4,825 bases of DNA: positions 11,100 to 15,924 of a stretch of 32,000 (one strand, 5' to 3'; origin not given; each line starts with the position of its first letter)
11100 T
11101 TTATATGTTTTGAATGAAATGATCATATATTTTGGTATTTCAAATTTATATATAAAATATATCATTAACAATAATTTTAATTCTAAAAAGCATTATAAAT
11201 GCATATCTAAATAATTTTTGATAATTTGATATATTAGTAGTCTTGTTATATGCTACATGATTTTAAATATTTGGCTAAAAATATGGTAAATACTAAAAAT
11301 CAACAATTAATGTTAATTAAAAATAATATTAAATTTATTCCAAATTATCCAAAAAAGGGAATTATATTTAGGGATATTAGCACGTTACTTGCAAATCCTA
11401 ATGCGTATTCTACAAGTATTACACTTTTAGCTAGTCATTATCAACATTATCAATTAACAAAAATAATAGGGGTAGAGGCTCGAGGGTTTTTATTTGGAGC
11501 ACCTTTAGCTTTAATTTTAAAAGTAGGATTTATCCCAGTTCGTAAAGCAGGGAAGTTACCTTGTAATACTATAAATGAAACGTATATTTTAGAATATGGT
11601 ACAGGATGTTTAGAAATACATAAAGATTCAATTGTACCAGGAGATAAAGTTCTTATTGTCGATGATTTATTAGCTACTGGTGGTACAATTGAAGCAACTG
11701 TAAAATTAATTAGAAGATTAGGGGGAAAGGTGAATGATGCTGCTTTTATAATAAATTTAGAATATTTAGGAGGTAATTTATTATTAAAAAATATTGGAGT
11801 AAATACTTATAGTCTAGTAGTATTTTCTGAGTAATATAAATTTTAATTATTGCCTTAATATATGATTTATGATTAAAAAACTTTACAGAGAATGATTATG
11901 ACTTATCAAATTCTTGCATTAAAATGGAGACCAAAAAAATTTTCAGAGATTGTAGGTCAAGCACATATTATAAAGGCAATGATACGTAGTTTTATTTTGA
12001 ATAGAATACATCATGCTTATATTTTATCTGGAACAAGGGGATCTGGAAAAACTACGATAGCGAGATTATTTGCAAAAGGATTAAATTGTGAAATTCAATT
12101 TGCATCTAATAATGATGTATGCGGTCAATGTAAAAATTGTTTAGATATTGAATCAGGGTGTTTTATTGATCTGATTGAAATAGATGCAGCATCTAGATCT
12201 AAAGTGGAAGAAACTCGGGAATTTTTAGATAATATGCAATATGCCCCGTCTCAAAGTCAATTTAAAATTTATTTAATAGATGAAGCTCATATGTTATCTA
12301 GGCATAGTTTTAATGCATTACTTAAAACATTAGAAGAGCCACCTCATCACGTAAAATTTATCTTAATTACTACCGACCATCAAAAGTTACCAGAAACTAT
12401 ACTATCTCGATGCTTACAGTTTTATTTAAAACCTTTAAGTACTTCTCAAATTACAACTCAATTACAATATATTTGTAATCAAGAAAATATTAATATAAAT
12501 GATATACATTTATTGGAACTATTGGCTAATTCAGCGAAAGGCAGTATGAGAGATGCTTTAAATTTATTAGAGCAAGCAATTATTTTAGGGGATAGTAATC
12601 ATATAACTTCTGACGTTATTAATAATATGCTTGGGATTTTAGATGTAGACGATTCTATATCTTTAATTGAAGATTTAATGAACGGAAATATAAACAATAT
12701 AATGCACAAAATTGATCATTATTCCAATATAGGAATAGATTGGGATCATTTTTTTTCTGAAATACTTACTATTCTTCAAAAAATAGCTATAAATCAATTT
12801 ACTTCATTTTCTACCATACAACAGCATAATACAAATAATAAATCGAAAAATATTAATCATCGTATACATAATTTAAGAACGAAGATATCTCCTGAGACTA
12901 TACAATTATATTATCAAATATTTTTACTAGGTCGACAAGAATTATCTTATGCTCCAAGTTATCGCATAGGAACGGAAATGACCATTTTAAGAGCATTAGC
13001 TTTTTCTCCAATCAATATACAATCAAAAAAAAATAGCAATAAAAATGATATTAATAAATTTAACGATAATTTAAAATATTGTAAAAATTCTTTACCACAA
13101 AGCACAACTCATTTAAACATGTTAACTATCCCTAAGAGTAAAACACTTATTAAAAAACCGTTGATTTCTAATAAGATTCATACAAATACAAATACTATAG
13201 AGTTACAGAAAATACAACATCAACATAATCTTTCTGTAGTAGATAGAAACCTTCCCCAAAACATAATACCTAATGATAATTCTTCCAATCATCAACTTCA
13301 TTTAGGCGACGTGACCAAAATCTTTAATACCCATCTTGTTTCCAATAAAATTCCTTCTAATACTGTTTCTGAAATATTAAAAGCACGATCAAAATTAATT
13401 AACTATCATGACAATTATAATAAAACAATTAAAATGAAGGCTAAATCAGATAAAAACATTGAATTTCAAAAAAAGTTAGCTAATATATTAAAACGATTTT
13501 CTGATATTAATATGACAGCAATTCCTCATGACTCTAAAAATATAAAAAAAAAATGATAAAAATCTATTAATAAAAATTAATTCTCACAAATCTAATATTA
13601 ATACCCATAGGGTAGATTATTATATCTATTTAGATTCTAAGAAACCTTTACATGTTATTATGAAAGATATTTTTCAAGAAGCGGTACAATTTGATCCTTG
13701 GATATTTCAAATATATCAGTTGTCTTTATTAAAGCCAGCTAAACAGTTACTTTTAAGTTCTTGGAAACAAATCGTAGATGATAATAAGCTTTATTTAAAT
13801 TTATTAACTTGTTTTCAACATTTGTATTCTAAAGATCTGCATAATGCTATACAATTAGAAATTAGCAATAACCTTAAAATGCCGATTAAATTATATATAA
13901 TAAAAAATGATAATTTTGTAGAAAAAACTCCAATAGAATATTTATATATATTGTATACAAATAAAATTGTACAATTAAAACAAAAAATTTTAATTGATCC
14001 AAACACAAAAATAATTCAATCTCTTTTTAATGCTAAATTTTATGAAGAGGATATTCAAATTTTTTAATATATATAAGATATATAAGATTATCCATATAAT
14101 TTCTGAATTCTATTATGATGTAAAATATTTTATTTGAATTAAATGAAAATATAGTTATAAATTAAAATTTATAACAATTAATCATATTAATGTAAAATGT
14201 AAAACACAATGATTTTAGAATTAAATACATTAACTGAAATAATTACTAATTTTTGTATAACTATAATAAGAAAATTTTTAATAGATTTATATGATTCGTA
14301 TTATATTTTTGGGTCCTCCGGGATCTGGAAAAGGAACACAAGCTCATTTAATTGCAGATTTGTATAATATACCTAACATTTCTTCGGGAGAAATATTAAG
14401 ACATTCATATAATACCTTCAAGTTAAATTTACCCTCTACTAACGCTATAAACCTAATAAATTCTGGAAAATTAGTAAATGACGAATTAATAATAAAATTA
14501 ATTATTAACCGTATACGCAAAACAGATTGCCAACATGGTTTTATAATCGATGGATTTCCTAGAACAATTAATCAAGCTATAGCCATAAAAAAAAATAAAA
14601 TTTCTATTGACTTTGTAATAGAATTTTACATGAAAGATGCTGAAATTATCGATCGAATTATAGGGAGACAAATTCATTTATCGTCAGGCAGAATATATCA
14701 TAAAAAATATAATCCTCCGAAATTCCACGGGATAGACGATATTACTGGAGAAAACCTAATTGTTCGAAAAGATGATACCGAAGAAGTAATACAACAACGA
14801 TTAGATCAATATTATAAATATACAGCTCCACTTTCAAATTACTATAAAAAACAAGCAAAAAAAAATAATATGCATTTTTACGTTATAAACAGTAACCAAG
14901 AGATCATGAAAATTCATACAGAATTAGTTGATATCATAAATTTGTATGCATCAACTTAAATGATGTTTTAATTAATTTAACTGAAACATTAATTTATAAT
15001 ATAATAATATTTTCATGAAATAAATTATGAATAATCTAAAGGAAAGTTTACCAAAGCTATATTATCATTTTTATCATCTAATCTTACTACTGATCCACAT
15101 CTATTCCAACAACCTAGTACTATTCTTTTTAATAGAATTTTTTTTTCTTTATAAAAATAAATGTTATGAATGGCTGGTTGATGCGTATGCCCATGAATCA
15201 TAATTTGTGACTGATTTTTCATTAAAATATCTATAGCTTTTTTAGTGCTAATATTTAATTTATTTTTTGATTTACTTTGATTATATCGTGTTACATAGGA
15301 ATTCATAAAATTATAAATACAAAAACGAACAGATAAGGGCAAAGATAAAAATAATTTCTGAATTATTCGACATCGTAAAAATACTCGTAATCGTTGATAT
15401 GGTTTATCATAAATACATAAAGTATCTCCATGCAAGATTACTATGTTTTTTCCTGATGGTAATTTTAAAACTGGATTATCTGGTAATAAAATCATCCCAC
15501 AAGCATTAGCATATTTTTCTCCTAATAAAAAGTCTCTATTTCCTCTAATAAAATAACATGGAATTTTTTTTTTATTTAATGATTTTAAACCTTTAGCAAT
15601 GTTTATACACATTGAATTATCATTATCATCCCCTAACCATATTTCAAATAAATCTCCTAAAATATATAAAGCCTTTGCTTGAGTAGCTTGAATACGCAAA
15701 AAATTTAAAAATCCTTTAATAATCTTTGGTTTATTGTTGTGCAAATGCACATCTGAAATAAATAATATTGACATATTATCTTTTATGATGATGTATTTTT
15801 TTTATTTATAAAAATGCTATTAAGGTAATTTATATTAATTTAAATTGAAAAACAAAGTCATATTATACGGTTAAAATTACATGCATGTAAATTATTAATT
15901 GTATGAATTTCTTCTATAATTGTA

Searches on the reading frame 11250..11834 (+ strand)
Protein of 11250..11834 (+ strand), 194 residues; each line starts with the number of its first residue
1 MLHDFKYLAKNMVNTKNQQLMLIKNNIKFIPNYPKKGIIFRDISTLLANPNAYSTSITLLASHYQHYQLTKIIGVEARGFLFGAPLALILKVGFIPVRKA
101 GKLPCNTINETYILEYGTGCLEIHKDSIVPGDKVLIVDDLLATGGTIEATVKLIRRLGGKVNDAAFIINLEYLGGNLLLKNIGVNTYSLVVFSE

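Call 8: search_protein_families(library=ncbifam, proteins=[window:11250-11834:+], max_evalue=0.00001)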
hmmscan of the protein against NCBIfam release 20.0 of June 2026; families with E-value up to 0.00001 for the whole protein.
window:11250-11834:+ (194 aa): 16 families
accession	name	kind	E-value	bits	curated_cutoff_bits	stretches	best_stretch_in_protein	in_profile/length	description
NF002632.0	PRK02304.1-1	equivalog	2.7e-86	288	243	1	15-193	3-181/183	adenine phosphoribosyltransferase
NF002634.0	PRK02304.1-3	equivalog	1.1e-65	220.7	170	1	17-193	4-180/182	adenine phosphoribosyltransferase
TIGR01090.1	apt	equivalog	2.8e-65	219.5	185.85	1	23-190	1-167/169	adenine phosphoribosyltransferase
NF002636.0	PRK02304.1-5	equivalog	1.7e-62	210.1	125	1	17-185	3-171/176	adenine phosphoribosyltransferase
NF002633.0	PRK02304.1-2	equivalog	1.8e-61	206.9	224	1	23-190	3-168/172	adenine phosphoribosyltransferase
NF009211.0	PRK12560.1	equivalog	2.1e-34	118.9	188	1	20-191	3-175/187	adenine phosphoribosyltransferase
NF040646.1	HPT_Archaea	equivalog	1.1e-13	51.2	200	1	64-190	49-172/184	hypoxanthine/guanine phosphoribosyltransferase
NF006671.0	PRK09219.1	equivalog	3.5e-13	49.5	177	1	60-191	42-177/192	xanthine phosphoribosyltransferase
NF002635.0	PRK02304.1-4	subfamily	6.7e-13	48.6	146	1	61-190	47-172/188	adenine phosphoribosyltransferase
TIGR01743.1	purR_Bsub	equivalog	4.5e-11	42.2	258.7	1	43-171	103-234/268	pur operon repressor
TIGR01744.1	XPRTase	equivalog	5.3e-10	39.2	164.45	1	60-190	42-176/191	xanthine phosphoribosyltransferase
NF006328.0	PRK08558.1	equivalog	1.6e-08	34.4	184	1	40-171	83-216/238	adenine phosphoribosyltransferase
TIGR00336.1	pyrE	equivalog_domain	3.1e-08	33.6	106.8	1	35-191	20-169/173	orotate phosphoribosyltransferase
TIGR01367.1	pyrE_Therm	equivalog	4.1e-07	29.8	150.25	1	127-170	101-144/187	orotate phosphoribosyltransferase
NF005592.0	PRK07322.1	subfamily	1.2e-06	28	143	1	120-168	109-157/180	adenine phosphoribosyltransferase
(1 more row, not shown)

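Call 12: find_encoding_contigs(protein=window:11250-11834:+, flank=3000, max_places=10)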
Protein window:11250-11834:+ (194 aa): no gene with exactly this product is on record in the collection.

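Call 44: find_homologous_proteins(query=window:11250-11834:+, max_evalue=1e-40)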
Query window:11250-11834:+ (194 aa): 5651 proteins with E <= 1e-40 among 8000 candidates; the best 120 are listed.
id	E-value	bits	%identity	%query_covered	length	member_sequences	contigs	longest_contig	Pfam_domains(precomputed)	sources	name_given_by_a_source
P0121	1.3e-113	395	100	94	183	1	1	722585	PF00156.34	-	-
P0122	3.6e-89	315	79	94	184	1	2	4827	PF00156.34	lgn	-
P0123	3.9e-87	309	78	94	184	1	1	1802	PF00156.34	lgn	-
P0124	2.8e-86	306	77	94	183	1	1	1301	PF00156.34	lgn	-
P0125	3.6e-86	306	77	94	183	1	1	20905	PF00156.34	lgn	-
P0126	4.1e-86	305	73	98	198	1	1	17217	PF00156.34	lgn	-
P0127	7.4e-86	305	76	94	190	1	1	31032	PF00156.34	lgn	-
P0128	1.3e-84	300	76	94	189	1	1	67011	PF00156.34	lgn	-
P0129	1.9e-84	300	75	94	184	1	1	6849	PF00156.34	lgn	-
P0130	1.0e-83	298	76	92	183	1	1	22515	PF00156.34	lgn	-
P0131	1.3e-83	297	73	94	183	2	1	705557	PF00156.34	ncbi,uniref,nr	ncbi:adenine phosphoribosyltransferase [Candidatus Blochmanniella floridana]|uniref:Adenine phosphor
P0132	1.6e-83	297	77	94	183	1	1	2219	PF00156.34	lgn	-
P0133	2.0e-83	297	74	94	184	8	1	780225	PF00156.34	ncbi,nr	ncbi:MAG: adenine phosphoribosyltransferase [Candidatus Blochmannia vicinus]|nr:MAG: adenine phospho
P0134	4.5e-83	295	74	94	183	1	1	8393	PF00156.34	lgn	-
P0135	8.9e-83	294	74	94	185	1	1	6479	PF00156.34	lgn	-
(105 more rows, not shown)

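Call 45: find_encoding_contigs(protein=P0122, flank=4000, max_places=3)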
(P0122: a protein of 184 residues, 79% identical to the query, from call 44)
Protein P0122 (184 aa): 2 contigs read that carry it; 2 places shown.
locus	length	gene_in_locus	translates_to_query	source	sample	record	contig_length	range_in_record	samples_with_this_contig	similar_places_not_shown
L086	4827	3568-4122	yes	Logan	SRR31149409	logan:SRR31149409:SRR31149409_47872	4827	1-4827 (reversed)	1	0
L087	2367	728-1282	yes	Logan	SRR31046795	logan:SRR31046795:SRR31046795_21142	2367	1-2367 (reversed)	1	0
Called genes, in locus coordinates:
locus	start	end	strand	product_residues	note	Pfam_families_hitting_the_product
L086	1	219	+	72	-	?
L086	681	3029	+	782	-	PF02190:LON_substr_bdg, PF00004:AAA, PF07728:AAA_5, PF22667:Lon_lid, PF05362:Lon_C, PF13541:ChlI (faint)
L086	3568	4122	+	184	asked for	PF00156:Pribosyltran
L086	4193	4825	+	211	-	?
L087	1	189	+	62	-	?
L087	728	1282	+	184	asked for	PF00156:Pribosyltran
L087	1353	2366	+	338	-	?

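Call 46: find_encoding_contigs(protein=P0123, flank=4000, max_places=3)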
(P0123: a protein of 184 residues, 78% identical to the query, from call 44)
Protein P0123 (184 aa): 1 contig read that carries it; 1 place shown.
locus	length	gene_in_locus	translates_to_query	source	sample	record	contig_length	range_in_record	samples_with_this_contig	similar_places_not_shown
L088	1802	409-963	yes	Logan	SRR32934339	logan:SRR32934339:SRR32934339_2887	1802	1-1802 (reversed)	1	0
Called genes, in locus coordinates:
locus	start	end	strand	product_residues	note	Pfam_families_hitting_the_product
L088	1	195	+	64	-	?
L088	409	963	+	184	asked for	PF00156:Pribosyltran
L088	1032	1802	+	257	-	?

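Call 47: find_encoding_contigs(protein=P0124, flank=4000, max_places=3)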
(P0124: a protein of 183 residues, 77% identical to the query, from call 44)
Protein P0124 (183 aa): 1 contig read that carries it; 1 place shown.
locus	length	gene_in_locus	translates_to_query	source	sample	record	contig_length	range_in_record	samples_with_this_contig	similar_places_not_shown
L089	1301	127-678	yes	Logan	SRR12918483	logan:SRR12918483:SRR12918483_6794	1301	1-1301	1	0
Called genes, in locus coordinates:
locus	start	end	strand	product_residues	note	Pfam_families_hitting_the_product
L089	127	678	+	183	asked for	PF00156:Pribosyltran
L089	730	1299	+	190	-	?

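Call 62: find_encoding_contigs(protein=P0121, flank=4000, max_places=4)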
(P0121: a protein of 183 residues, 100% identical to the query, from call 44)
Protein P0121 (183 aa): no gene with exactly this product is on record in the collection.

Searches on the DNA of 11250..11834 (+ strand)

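Call 51: search_rna_families(sources=[L086, L087, L088, L089, L082], threshold=evalue, max_evalue=0.01)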
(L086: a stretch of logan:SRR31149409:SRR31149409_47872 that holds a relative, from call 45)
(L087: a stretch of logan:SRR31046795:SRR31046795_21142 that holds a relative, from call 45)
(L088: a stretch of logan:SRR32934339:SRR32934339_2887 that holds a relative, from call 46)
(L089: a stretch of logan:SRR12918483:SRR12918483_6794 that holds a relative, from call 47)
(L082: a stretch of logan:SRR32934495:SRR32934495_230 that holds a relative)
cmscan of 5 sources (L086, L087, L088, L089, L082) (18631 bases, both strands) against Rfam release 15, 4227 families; matches with E-value up to 0.01: 0.
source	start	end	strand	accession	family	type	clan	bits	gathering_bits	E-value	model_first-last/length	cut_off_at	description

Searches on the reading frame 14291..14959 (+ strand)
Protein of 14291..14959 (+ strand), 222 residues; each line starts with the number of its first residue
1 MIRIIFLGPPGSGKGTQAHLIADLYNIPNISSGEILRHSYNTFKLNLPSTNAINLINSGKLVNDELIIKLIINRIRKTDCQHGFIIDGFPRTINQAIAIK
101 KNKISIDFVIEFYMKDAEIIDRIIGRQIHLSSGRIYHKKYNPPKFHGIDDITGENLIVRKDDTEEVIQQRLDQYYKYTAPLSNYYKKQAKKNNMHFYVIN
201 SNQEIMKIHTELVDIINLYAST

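Call 8: search_protein_families(library=ncbifam, proteins=[window:14291-14959:+], max_evalue=0.00001)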
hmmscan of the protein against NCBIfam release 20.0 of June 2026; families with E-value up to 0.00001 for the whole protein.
window:14291-14959:+ (222 aa): 21 families
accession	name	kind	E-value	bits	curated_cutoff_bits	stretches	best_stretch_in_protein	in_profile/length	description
NF001379.0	PRK00279.1-1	equivalog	2.2e-78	262.5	268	1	2-216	1-215/216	adenylate kinase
TIGR01351.1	adk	subfamily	3.9e-62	209.6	168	1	3-216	1-211/212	adenylate kinase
NF001380.0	PRK00279.1-2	equivalog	7.8e-60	201.9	251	1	2-217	1-213/216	adenylate kinase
NF001381.0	PRK00279.1-3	equivalog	3.8e-48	163.7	187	1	2-212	1-181/188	adenylate kinase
NF002700.0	PRK02496.1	equivalog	7.1e-42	143.1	262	2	1-126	1-128/184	adenylate kinase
NF001387.0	PRK00279.2-5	equivalog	1e-40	139.7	373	1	3-190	2-189/224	adenylate kinase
NF011101.0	PRK14528.1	equivalog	3.1e-39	134.6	195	1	1-128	1-130/187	adenylate kinase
NF001385.0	PRK00279.2-3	equivalog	1.5e-37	129.3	315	1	4-207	7-202/213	adenylate kinase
NF011103.0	PRK14530.1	equivalog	1.5e-37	129.3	294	1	3-216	5-211/215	adenylate kinase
NF011099.0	PRK14526.1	equivalog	2.4e-37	128.6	223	1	3-216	2-207/211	adenylate kinase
NF010381.0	PRK13808.1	equivalog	1e-34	120.5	426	1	2-126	1-127/335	adenylate kinase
NF001383.0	PRK00279.2-1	equivalog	2e-34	119.1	225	1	4-216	3-209/212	adenylate kinase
NF001382.0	PRK00279.1-4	equivalog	5.6e-33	114.3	334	1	4-214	3-206/212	adenylate kinase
NF011102.0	PRK14529.1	equivalog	8.4e-33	113.9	331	1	3-214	2-220/223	adenylate kinase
NF001386.0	PRK00279.2-4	equivalog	8.6e-33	113.8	256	1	1-190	2-194/220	adenylate kinase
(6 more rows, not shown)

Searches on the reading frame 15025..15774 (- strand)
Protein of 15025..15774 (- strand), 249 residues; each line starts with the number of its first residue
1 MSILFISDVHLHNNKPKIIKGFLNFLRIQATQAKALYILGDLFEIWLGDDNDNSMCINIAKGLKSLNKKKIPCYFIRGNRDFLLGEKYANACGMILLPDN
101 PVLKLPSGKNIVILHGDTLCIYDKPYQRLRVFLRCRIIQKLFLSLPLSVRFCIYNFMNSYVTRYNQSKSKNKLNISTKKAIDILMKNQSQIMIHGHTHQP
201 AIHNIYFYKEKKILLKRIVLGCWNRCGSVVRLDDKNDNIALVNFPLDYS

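Call 31: search_protein_families(library=ncbifam, proteins=[window:15025-15774:-], max_evalue=1e-20)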
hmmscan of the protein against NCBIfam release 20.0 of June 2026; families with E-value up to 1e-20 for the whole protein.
window:15025-15774:- (249 aa): 2 families
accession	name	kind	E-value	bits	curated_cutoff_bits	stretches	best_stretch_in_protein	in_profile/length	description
NF003743.0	PRK05340.1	equivalog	5.6e-81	271.3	134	1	1-244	2-239/242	UDP-2,3-diacylglucosamine diphosphatase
TIGR01854.1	lipid_A_lpxH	equivalog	4.6e-73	245.3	190.35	1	4-235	2-229/231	UDP-2,3-diacylglucosamine diphosphatase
